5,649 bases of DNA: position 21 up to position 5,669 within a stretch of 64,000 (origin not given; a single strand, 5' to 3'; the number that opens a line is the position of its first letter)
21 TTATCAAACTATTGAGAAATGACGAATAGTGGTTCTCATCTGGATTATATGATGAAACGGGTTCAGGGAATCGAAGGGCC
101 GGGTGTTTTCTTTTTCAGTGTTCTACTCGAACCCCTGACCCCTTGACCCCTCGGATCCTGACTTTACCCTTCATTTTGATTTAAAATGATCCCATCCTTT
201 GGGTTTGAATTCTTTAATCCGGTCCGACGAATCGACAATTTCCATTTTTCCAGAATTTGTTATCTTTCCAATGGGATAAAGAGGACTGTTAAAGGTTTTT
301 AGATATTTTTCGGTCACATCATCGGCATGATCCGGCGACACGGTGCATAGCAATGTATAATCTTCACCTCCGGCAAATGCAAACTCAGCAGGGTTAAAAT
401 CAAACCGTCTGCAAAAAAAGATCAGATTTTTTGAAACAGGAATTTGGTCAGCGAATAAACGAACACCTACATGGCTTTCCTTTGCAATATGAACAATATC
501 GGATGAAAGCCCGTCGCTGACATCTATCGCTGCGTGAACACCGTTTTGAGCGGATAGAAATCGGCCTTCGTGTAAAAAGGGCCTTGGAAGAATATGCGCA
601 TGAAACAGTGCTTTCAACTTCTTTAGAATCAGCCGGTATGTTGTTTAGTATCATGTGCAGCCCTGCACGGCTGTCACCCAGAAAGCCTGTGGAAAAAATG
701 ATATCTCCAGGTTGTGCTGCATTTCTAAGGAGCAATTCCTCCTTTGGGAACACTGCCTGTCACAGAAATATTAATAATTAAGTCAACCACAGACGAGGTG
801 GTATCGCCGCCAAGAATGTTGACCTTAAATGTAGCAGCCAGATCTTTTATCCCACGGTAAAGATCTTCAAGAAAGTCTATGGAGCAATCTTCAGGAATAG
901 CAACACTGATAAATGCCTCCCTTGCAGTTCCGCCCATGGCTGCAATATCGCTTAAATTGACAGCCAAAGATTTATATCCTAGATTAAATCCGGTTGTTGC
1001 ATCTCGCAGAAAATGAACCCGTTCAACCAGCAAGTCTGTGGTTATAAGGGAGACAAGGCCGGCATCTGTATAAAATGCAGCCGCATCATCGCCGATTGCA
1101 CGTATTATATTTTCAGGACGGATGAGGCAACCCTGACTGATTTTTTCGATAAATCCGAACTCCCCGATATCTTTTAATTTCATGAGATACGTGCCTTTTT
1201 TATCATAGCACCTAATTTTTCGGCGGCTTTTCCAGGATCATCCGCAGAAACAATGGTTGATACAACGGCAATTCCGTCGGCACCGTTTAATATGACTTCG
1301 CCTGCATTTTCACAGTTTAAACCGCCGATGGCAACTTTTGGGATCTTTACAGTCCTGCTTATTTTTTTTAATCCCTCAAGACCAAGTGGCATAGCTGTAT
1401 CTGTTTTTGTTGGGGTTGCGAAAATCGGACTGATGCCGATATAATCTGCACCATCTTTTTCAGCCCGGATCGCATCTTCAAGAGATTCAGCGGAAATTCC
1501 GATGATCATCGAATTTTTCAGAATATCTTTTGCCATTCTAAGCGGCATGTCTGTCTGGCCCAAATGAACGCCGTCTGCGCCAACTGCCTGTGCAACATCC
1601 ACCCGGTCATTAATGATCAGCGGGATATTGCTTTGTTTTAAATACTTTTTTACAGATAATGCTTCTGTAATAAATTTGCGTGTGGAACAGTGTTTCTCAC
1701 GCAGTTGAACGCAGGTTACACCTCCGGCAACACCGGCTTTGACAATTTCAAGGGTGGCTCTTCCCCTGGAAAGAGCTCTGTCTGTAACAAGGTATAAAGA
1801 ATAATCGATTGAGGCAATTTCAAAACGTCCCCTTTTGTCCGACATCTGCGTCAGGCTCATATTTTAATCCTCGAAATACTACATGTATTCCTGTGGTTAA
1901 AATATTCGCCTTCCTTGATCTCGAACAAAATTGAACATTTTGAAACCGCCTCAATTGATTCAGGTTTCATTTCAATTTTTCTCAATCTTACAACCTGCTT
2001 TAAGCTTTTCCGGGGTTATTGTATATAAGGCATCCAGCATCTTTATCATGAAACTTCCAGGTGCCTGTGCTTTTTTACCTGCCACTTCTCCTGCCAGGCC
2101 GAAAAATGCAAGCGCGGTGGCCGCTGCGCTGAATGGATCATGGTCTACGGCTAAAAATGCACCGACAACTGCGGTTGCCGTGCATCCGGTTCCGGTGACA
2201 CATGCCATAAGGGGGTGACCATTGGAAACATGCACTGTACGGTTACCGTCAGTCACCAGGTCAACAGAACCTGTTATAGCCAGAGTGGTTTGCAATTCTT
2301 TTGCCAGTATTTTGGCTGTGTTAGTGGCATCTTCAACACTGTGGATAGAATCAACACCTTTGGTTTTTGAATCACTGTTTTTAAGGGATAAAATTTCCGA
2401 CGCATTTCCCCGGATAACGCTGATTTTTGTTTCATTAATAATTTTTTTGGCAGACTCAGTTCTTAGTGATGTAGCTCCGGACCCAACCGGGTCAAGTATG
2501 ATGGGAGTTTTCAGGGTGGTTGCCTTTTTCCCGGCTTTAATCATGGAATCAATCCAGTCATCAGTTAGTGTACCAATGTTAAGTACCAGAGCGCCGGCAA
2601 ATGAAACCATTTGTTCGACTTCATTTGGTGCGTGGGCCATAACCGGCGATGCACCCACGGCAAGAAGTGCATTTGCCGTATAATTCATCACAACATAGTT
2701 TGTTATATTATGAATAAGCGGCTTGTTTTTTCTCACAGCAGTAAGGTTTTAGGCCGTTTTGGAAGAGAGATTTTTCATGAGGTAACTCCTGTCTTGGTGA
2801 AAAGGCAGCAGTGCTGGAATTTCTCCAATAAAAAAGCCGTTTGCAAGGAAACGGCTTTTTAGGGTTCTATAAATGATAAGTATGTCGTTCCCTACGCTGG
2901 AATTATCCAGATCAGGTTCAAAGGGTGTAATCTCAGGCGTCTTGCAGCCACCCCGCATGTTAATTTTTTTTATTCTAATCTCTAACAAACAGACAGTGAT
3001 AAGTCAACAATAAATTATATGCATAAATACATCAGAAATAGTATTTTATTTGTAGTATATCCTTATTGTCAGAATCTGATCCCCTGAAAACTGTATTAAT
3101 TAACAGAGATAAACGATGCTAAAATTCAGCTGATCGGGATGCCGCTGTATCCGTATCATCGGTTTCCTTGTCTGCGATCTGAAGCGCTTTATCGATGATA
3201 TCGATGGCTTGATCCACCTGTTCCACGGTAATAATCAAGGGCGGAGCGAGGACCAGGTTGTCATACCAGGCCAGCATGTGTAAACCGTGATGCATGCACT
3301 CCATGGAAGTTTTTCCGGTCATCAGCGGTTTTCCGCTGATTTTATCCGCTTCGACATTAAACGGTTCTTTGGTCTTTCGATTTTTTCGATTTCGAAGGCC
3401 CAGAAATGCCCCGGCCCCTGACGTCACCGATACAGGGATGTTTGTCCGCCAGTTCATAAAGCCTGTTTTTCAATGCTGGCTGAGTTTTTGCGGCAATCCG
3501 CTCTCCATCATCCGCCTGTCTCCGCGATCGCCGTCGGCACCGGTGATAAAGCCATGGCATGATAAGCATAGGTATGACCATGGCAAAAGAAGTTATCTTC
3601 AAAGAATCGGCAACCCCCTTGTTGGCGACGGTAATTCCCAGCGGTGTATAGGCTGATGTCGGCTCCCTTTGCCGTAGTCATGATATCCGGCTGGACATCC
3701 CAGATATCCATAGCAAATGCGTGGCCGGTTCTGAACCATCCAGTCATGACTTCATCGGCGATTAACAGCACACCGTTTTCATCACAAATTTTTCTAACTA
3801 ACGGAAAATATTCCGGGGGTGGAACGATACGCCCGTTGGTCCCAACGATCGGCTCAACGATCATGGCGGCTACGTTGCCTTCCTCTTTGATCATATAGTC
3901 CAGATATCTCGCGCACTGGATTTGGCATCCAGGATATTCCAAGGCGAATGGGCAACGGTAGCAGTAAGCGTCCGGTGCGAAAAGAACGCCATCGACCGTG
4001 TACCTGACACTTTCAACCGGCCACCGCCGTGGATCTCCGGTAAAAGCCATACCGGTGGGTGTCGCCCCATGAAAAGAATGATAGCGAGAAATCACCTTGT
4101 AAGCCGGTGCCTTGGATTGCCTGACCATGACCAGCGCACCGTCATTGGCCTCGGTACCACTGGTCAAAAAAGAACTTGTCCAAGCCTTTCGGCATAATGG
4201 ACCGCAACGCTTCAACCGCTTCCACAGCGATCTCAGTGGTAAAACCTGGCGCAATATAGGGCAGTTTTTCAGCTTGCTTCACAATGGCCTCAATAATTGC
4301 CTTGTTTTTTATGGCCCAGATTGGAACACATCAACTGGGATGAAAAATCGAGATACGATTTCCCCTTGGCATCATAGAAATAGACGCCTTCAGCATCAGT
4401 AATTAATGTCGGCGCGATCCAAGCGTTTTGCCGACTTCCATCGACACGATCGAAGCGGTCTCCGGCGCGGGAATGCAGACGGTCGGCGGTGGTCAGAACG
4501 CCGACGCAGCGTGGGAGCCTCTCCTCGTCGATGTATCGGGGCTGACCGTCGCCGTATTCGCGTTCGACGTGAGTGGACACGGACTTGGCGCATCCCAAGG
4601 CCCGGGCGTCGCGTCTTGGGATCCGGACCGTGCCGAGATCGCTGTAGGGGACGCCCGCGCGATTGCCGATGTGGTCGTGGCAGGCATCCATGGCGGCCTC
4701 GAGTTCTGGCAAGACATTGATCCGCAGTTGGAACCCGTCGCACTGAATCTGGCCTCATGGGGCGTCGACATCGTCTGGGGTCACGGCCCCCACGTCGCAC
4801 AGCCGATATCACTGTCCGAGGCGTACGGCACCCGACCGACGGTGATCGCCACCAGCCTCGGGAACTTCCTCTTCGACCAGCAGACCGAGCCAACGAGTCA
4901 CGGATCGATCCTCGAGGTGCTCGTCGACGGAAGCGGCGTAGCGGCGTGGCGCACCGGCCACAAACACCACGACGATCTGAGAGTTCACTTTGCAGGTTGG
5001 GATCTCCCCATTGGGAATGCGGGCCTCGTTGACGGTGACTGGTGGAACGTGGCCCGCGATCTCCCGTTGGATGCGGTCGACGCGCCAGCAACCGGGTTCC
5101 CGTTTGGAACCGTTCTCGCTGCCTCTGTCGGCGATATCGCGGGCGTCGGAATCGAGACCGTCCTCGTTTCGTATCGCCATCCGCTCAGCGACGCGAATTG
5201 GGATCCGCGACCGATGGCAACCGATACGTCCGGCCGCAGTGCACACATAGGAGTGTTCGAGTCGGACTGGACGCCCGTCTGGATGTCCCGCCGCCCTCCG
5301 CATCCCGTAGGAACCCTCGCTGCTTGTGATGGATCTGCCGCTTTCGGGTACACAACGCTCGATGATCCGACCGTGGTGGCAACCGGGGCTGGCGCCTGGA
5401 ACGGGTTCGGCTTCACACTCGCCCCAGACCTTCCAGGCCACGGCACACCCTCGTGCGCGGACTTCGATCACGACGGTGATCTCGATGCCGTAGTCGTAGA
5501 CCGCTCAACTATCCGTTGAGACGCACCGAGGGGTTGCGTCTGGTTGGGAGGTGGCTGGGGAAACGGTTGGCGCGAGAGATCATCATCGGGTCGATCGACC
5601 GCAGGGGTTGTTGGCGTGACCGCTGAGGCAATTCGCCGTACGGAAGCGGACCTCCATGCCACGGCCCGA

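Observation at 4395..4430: Abrupt composition break with two 5-prime-truncated genes abutting: chimeric join or concatenation of two genomes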

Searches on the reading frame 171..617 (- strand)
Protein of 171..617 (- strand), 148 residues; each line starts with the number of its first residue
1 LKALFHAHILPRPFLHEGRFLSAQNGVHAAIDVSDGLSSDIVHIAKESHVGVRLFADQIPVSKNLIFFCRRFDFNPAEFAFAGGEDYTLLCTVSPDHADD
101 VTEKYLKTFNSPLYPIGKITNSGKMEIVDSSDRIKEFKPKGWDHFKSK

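Call 12: search_protein_families(library=pfam, proteins=[window:171-617:-])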
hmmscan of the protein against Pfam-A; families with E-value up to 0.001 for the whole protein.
window:171-617:- (148 aa): 1 family
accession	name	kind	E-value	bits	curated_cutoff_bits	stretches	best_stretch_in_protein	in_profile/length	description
PF02769.27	AIRS_C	-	2.7e-11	44.3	23.1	1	17-128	50-154/156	AIR synthase related protein, C-terminal domain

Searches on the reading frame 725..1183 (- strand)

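Call 12: search_protein_families(library=pfam, proteins=[window:725-1183:-])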
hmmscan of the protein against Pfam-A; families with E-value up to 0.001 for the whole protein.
window:725-1183:- (152 aa): 1 family
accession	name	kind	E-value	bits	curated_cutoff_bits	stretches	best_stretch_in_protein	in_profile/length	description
PF00586.29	AIRS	-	3.1e-24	86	24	1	31-145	1-112/112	AIR synthase related protein, N-terminal domain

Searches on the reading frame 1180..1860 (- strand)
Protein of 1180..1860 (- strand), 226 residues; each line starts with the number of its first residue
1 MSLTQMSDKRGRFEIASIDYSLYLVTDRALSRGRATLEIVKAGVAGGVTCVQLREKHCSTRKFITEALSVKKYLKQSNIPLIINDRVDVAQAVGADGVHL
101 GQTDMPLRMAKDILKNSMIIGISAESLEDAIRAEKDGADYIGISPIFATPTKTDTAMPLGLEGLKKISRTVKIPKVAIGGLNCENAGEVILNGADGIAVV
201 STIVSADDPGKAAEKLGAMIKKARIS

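Call 5: find_encoding_contigs(protein=window:1180-1860:-, flank=10000, max_places=10)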
Protein window:1180-1860:- (226 aa): no gene with exactly this product is on record in the collection.

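Call 12: search_protein_families(library=pfam, proteins=[window:1180-1860:-])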
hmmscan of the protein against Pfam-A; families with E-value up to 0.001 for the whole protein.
window:1180-1860:- (226 aa): 1 family
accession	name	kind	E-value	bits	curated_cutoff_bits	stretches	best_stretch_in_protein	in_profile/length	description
PF02581.23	TMP-TENI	-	4e-65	219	27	1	22-203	1-180/180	Thiamine monophosphate synthase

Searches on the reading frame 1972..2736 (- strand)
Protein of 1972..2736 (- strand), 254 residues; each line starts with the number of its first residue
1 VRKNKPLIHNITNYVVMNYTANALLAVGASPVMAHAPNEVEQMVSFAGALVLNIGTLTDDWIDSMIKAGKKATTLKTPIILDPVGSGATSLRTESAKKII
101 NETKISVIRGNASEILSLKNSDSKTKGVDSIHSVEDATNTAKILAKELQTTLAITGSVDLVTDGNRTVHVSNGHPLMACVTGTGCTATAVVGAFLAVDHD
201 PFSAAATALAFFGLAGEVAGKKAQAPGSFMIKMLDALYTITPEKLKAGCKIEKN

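Call 12: search_protein_families(library=pfam, proteins=[window:1972-2736:-])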
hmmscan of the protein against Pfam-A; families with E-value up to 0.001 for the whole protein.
window:1972-2736:- (254 aa): 3 families
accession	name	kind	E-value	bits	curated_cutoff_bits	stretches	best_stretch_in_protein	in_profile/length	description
PF02110.20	HK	-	2.5e-86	289.5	27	1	1-243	4-247/247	Hydroxyethylthiazole kinase family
PF01256.23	Carb_kinase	-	1.1e-09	38.6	27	1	18-225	34-229/242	NAD(P)H-hydrate dehydratase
PF08543.17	Phos_pyr_kin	-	1.7e-07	31.3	27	1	51-212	63-228/246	Phosphomethylpyrimidine kinase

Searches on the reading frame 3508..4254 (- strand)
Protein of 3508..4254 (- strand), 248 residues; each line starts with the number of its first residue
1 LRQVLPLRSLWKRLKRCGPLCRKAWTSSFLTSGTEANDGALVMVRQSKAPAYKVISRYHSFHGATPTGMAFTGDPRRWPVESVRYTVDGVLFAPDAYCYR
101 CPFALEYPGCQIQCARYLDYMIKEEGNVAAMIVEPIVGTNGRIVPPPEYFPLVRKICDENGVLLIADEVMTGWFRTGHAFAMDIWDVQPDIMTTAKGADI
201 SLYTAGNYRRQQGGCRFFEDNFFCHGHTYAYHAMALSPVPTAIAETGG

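Call 12: search_protein_families(library=pfam, proteins=[window:3508-4254:-])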
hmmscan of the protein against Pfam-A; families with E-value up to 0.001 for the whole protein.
window:3508-4254:- (248 aa): 1 family
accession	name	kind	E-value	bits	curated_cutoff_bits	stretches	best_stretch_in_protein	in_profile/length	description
PF00202.27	Aminotran_3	-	9.2e-38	130.4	30.5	1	29-229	90-289/403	Aminotransferase class-III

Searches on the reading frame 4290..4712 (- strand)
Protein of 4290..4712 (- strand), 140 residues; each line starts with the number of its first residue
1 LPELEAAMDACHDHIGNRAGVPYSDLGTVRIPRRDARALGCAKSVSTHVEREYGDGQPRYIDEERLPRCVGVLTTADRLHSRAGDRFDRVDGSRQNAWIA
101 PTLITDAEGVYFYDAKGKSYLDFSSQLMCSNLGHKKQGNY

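Call 12: search_protein_families(library=pfam, proteins=[window:4290-4712:-])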
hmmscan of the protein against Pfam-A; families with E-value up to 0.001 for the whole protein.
window:4290-4712:- (140 aa): 1 family
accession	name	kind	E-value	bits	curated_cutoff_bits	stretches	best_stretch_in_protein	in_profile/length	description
PF00202.27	Aminotran_3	-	6.7e-05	22.2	30.5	1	101-135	10-44/403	Aminotransferase class-III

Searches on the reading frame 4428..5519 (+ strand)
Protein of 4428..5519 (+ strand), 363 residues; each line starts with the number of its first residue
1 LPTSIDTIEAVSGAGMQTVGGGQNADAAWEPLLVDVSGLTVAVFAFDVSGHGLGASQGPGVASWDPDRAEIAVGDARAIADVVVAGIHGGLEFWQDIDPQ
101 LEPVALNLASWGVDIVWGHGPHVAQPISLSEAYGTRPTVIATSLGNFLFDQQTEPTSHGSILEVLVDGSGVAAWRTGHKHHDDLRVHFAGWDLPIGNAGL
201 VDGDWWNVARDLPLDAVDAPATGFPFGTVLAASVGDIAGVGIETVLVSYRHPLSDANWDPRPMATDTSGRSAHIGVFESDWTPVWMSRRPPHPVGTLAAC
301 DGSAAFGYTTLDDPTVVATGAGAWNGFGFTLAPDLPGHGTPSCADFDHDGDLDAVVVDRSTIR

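Call 12: search_protein_families(library=pfam, proteins=[window:4428-5519:+])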
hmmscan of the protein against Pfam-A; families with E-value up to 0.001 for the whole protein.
window:4428-5519:+ (363 aa): 1 family
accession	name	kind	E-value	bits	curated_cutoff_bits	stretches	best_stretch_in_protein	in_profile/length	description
PF09587.15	PGA_cap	-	4.9e-26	92.2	27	1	6-151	98-255/255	Bacterial capsule synthesis protein PGA_cap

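Call 48: find_encoding_contigs(protein=window:4443-5519:+, flank=6000, max_places=6)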
Protein window:4443-5519:+ (358 aa): no gene with exactly this product is on record in the collection.

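Call 49: find_encoding_contigs(protein=window:4428-5519:+, flank=6000, max_places=6)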
Protein window:4428-5519:+ (363 aa): no gene with exactly this product is on record in the collection.
